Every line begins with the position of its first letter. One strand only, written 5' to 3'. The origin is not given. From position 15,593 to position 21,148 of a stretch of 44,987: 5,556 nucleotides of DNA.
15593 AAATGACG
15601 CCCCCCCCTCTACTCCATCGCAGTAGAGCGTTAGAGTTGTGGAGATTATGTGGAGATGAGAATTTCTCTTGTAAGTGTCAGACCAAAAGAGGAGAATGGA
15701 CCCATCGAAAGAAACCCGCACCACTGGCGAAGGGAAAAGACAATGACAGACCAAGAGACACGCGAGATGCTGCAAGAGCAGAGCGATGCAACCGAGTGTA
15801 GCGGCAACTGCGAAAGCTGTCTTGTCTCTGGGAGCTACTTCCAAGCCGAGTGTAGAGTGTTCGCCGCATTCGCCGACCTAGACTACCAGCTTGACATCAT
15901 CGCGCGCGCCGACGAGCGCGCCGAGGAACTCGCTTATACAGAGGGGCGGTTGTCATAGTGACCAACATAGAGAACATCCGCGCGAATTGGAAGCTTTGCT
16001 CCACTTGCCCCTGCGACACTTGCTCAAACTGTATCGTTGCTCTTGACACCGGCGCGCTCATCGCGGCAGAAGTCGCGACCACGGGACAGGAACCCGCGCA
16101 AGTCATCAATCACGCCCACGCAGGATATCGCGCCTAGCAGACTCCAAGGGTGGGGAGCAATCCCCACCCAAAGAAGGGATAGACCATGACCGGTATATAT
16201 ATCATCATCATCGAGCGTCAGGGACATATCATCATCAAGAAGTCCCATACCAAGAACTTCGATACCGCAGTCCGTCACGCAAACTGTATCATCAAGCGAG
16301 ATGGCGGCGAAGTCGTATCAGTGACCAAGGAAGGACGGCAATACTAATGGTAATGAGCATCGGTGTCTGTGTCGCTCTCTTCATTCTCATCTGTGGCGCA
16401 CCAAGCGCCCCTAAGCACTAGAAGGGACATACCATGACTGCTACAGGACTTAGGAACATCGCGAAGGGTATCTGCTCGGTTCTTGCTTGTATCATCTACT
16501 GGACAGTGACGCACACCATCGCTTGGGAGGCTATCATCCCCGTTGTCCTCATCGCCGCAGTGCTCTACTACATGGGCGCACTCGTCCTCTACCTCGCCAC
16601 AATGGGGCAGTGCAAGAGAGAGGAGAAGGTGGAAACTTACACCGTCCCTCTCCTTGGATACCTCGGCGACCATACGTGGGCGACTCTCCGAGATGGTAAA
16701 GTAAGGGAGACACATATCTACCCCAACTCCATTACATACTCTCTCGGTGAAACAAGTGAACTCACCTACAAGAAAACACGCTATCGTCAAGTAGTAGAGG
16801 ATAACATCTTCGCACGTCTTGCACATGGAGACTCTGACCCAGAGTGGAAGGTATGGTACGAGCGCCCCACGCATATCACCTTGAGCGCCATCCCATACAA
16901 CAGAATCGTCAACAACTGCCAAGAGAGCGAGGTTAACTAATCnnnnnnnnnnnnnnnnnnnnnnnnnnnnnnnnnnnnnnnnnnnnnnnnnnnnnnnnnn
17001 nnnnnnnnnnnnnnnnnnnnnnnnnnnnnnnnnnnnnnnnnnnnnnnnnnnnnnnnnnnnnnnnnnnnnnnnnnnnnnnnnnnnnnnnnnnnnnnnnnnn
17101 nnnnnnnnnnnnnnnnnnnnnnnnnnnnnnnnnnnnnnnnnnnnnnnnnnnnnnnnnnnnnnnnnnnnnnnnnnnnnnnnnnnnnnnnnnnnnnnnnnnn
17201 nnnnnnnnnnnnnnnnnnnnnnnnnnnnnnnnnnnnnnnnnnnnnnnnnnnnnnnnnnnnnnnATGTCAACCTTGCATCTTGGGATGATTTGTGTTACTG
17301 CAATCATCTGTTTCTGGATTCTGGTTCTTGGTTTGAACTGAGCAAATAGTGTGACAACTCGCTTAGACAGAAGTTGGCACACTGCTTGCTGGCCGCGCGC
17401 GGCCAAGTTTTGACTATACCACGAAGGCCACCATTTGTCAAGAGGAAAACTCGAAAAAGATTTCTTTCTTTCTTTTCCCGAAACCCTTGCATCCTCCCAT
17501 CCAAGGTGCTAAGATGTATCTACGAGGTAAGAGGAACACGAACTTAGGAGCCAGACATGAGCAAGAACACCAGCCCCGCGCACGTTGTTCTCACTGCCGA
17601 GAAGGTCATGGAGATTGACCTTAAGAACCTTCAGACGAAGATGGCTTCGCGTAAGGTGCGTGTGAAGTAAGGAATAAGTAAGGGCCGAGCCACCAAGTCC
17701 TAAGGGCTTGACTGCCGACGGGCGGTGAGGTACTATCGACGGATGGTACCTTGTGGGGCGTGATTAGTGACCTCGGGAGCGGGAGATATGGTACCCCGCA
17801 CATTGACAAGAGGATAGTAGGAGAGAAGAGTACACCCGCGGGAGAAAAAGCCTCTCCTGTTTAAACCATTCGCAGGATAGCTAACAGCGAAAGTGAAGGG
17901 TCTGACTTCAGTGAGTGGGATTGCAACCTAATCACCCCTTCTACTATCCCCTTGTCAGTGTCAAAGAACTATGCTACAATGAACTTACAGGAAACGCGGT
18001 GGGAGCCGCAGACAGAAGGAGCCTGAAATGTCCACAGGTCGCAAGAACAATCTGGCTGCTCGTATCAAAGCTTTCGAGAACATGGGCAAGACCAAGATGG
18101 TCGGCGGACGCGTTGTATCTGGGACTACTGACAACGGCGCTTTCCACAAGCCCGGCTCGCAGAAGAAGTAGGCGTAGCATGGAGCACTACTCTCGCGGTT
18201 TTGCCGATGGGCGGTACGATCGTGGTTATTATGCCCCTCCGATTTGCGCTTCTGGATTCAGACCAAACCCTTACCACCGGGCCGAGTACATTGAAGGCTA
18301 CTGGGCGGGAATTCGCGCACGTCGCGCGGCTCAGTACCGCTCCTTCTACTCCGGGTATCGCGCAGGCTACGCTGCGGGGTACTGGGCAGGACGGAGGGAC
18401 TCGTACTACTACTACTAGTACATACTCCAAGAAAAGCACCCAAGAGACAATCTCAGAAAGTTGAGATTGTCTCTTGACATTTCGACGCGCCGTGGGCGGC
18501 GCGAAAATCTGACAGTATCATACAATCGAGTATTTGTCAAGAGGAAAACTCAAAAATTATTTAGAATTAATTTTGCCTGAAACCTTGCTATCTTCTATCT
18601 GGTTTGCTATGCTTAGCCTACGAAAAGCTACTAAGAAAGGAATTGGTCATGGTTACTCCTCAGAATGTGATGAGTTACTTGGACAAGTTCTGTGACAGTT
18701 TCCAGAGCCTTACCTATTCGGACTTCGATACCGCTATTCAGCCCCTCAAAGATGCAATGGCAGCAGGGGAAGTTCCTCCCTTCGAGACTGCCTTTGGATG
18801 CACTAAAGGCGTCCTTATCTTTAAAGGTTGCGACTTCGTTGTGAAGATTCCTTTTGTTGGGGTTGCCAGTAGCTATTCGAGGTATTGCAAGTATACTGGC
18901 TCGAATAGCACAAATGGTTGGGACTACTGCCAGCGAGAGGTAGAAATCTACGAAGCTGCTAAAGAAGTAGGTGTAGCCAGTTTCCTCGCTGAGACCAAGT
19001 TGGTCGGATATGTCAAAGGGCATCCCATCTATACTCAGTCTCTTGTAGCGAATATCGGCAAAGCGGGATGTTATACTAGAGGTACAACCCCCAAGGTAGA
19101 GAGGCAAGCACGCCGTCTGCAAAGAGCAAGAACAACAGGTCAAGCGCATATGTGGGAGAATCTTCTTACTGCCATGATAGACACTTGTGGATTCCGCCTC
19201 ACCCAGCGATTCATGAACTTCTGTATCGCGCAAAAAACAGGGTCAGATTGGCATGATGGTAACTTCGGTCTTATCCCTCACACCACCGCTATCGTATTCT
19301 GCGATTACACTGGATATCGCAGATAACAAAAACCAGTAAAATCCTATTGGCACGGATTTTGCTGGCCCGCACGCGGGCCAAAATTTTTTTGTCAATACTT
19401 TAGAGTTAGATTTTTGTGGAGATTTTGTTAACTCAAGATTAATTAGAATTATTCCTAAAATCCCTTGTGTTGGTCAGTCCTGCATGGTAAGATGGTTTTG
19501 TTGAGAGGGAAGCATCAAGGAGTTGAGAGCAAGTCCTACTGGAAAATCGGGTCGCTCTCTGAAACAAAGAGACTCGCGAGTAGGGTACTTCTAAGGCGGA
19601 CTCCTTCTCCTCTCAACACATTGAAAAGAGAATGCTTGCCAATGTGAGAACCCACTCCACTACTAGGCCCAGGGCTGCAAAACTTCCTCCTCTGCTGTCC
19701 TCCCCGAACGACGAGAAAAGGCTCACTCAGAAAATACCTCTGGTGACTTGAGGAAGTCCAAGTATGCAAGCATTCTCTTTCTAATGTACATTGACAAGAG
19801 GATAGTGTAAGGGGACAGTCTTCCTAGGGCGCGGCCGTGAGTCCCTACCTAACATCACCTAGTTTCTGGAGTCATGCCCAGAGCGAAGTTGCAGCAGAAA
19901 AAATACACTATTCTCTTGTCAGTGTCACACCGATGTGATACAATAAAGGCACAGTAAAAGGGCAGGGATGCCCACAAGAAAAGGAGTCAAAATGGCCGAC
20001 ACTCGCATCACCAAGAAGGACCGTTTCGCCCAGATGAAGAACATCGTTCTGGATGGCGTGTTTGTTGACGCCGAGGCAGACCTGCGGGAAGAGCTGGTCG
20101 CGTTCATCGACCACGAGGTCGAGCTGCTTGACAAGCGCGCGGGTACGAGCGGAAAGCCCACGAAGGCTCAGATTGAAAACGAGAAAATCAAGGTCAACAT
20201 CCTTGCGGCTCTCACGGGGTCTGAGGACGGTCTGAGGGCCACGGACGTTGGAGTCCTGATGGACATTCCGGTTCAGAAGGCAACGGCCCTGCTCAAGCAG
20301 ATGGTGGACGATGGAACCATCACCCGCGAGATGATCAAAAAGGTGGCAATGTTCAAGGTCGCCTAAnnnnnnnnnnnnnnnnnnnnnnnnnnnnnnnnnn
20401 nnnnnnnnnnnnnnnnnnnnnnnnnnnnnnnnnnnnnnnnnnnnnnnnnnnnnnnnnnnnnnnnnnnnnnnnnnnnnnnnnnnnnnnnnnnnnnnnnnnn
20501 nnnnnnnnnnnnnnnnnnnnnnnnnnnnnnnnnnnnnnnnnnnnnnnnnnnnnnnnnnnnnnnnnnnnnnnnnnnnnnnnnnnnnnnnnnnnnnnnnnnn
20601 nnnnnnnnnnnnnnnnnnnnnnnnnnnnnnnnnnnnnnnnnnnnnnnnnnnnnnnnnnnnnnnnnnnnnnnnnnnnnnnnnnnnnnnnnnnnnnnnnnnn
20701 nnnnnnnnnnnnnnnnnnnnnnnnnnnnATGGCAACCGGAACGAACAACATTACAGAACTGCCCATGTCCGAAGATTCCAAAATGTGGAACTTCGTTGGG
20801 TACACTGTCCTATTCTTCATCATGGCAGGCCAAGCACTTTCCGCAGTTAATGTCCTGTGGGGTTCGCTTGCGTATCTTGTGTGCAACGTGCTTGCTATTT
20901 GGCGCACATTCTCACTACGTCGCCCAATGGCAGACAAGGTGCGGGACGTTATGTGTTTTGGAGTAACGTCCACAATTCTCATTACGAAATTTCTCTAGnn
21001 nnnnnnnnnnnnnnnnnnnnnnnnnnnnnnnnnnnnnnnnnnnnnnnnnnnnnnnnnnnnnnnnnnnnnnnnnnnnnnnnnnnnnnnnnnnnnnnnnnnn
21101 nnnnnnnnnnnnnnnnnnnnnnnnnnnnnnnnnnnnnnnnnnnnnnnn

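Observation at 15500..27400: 12-kb GC-rich island inside an AT-rich phage genome with its own promoter dialect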

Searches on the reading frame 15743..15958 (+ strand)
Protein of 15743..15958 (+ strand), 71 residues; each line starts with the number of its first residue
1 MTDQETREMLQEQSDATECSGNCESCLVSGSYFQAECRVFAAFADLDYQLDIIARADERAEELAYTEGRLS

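Call 15: search_protein_families(library=pfam, proteins=[window:15743-15958:+], max_evalue=0.1)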
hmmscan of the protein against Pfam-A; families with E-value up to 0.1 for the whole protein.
window:15743-15958:+ (71 aa): 0 families

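Call 16: search_protein_families(library=phrogs, proteins=[window:15743-15958:+], max_evalue=0.01)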
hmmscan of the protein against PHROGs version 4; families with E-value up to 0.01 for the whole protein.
window:15743-15958:+ (71 aa): 0 families

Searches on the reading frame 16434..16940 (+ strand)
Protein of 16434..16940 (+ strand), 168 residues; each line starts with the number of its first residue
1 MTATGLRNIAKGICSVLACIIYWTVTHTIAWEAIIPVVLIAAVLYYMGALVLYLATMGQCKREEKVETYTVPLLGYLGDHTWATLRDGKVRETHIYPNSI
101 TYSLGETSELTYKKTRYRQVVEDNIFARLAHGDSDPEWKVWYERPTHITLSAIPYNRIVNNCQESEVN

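Call 15: search_protein_families(library=pfam, proteins=[window:16434-16940:+], max_evalue=0.1)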
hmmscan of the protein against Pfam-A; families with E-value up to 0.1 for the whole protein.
window:16434-16940:+ (168 aa): 0 families

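Call 16: search_protein_families(library=phrogs, proteins=[window:16434-16940:+], max_evalue=0.01)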
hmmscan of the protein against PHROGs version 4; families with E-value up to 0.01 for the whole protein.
window:16434-16940:+ (168 aa): 0 families

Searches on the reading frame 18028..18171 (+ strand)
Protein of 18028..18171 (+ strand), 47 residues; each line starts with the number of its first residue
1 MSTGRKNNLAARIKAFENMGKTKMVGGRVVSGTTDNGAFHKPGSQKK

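Call 53: search_protein_families(library=pfam, proteins=[window:18028-18171:+], max_evalue=0.05)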
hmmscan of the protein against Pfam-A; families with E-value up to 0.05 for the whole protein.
window:18028-18171:+ (47 aa): 0 families

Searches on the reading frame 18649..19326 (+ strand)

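Call 15: search_protein_families(library=pfam, proteins=[window:18649-19326:+], max_evalue=0.1)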
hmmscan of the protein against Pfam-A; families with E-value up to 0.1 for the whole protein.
window:18649-19326:+ (225 aa): 1 family
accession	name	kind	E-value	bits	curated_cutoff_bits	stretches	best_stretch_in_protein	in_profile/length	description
PF10776.14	DUF2600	-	0.034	13.4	25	1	2-40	59-97/328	Protein of unknown function (DUF2600)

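Call 16: search_protein_families(library=phrogs, proteins=[window:18649-19326:+], max_evalue=0.01)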
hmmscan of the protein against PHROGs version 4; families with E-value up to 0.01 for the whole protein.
window:18649-19326:+ (225 aa): 0 families

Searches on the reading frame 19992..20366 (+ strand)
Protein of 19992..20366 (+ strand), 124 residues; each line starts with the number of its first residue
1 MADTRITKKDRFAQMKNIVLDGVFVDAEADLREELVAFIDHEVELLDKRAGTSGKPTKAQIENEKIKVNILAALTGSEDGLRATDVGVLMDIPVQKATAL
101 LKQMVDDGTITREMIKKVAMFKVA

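Call 15: search_protein_families(library=pfam, proteins=[window:19992-20366:+], max_evalue=0.1)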
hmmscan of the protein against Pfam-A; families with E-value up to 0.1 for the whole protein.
window:19992-20366:+ (124 aa): 1 family
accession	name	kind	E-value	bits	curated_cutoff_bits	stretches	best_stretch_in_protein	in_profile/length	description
PF12802.13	MarR_2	-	0.0019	18.8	27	1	69-113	9-53/61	MarR family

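Call 16: search_protein_families(library=phrogs, proteins=[window:19992-20366:+], max_evalue=0.01)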
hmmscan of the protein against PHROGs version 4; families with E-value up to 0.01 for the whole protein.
window:19992-20366:+ (124 aa): 0 families

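Call 55: search_solved_structures(query=A1, max_evalue=1)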
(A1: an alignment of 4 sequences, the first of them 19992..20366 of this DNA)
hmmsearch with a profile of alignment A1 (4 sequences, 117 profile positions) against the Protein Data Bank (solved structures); distinct sequences matched with E-value up to 1: 12.
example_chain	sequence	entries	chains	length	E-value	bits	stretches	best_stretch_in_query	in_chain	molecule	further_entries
9z71_A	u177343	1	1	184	0.00012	25.9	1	59-105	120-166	Winged helix-turn-helix transcriptional regulator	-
9vbs_A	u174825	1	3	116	0.025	18.3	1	30-76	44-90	Isoform a of Allophagy receptor allo-1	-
4fza_A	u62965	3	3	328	0.076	16.8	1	24-111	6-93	Calcium-binding protein 39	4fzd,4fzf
4o27_A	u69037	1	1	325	0.088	16.6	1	25-111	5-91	Calcium-binding protein 39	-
1upk_A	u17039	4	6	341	0.1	16.4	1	25-111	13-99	MO25 PROTEIN | CALCIUM-BINDING PROTEIN 39 | Protein Mo25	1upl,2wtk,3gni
4nzw_A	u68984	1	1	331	0.1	16.4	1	25-111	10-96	Calcium-binding protein 39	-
8vsu_A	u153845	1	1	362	0.11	16.3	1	25-111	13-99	Calcium-binding protein 39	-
5jlu_A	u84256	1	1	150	0.12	16.1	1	52-117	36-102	Adhesin competence repressor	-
1u2w_A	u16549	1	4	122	0.18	15.6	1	54-114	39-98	Cadmium efflux system accessory protein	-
3f72_A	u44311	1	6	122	0.19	15.5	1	54-113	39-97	Cadmium efflux system accessory protein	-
5jls_A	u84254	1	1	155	0.21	15.4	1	52-117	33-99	Adhesin competence repressor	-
4kzg_A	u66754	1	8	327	0.52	14.1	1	25-111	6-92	Zgc:86716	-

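Call 94: predict_structure(alignment_id=A1)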
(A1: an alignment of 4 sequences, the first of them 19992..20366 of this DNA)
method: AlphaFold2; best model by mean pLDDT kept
length: 124 residues; sequences in the alignment: 4
mean_pLDDT: 71.3   pTM: 0.49
mean pLDDT of the five models: 71.3, 68.9, 64.8, 57.6, 52.1
residues with pLDDT >= 90: 1; 70-90: 67; 50-70: 46; < 50: 10
segments of 3 or more residues with pLDDT < 50: 1-5, 51-54
pLDDT, mean of each block of 10 residues (from residue 1): 52 64 55 67 60 58 81 77 87 87 81 83 80
secondary structure, 60 per line:
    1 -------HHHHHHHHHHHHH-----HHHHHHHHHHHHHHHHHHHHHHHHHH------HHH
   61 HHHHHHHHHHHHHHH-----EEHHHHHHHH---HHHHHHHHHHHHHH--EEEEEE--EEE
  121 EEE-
elements in order: H8-20 H26-51 H58-75 H83-90 H94-107 E110-115 E118-123

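Call 97: fold_search(model_id=the predicted structure, library=pdb)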
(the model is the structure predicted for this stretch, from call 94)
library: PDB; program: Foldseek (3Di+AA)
matches with E <= 10: 1835; with E <= 0.001: 1
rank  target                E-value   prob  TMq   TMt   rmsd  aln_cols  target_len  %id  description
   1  3cuo_D                3.3e-04  1.00  0.43  0.56   6.0        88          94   17  Crystal structure of the predicted DNA-binding transcriptional regulator from E. coli (released 2008-06-17)
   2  9u7b_A                1.3e-03  1.00  0.44  0.38  13.5       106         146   16  Crystal structure of Rv0042c (released 2026-03-25)
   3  2qww_B                1.7e-03  1.00  0.40  0.35  13.1       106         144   13  Crystal structure of multiple antibiotic-resistance repressor (MarR) (YP_013417.1) from Listeria monocytogenes 4b F236 (released 2007-08-21)
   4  3cuo_C                2.3e-03  1.00  0.43  0.55   5.9        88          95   17  Crystal structure of the predicted DNA-binding transcriptional regulator from E. coli (released 2008-06-17)
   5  1u2w_B                2.9e-03  1.00  0.40  0.46   8.6        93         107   15  Crystal Structure of the Staphylococcus aureus pI258 CadC (released 2005-07-12)
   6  6uvu_A                3.3e-03  1.00  0.40  0.44   7.6        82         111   16  Crystal structure of the AntR antimony-specific transcriptional repressor (released 2020-11-04)
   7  9ire_A                3.3e-03  1.00  0.47  0.40   3.7        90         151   17  CRYSTAL STRUCTURE OF Bacillus cereus FERRIC UPTAKE REGULATOR (released 2025-07-23)
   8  1s3j_B                4.3e-03  1.00  0.46  0.40  13.3        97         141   13  X-ray crystal structure of YusO protein from Bacillus subtilis (released 2004-04-13)
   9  3eco_A                4.3e-03  1.00  0.46  0.42  14.1       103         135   16  Crystal structure of MepR, a transcription regulator of the Staphylococcus aureus multidrug efflux pump MepA (released 2009-02-10)
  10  4evi_B                4.3e-03  1.00  0.52  0.21   7.7       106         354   16  Crystal Structure Analysis of Coniferyl Alcohol 9-O-Methyltransferase from Linum Nodiflorum in Complex with Coniferyl  (released 2013-05-01)
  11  7wze_Y                4.3e-03  1.00  0.44  0.35  13.2       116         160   17  Structure of Transcriptional regulator from Bacillus subtilis (strain 168) (released 2022-04-20)
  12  6j05_A                4.9e-03  1.00  0.45  0.54   1.8        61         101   20  Structures of two ArsR As(III)-responsive repressors: implications for the mechanism of derepression (released 2019-07-03)
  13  6j05_B                4.9e-03  1.00  0.47  0.64   3.5        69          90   20  Structures of two ArsR As(III)-responsive repressors: implications for the mechanism of derepression (released 2019-07-03)
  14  3f72_B                4.9e-03  1.00  0.38  0.43   8.6        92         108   14  Crystal Structure of the Staphylococcus aureus pI258 CadC Metal Binding Site 2 Mutant (released 2009-04-07)
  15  7ux6_B                5.2e-03  1.00  0.45  0.19   5.8       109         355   13  Crystal structure of MfnG, an L- and D-tyrosine O-methyltransferase from the marformycin biosynthesis pathway of Strep (released 2022-10-12)
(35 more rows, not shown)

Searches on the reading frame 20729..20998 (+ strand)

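Call 15: search_protein_families(library=pfam, proteins=[window:20729-20998:+], max_evalue=0.1)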
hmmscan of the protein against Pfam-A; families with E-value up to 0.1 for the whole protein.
window:20729-20998:+ (89 aa): 1 family
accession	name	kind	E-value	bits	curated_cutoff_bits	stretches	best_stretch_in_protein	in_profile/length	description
PF03899.21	ATP-synt_I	-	0.013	16.4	25.1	1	24-77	11-65/99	ATP synthase I chain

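Call 16: search_protein_families(library=phrogs, proteins=[window:20729-20998:+], max_evalue=0.01)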
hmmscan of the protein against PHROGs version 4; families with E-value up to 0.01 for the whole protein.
window:20729-20998:+ (89 aa): 0 families
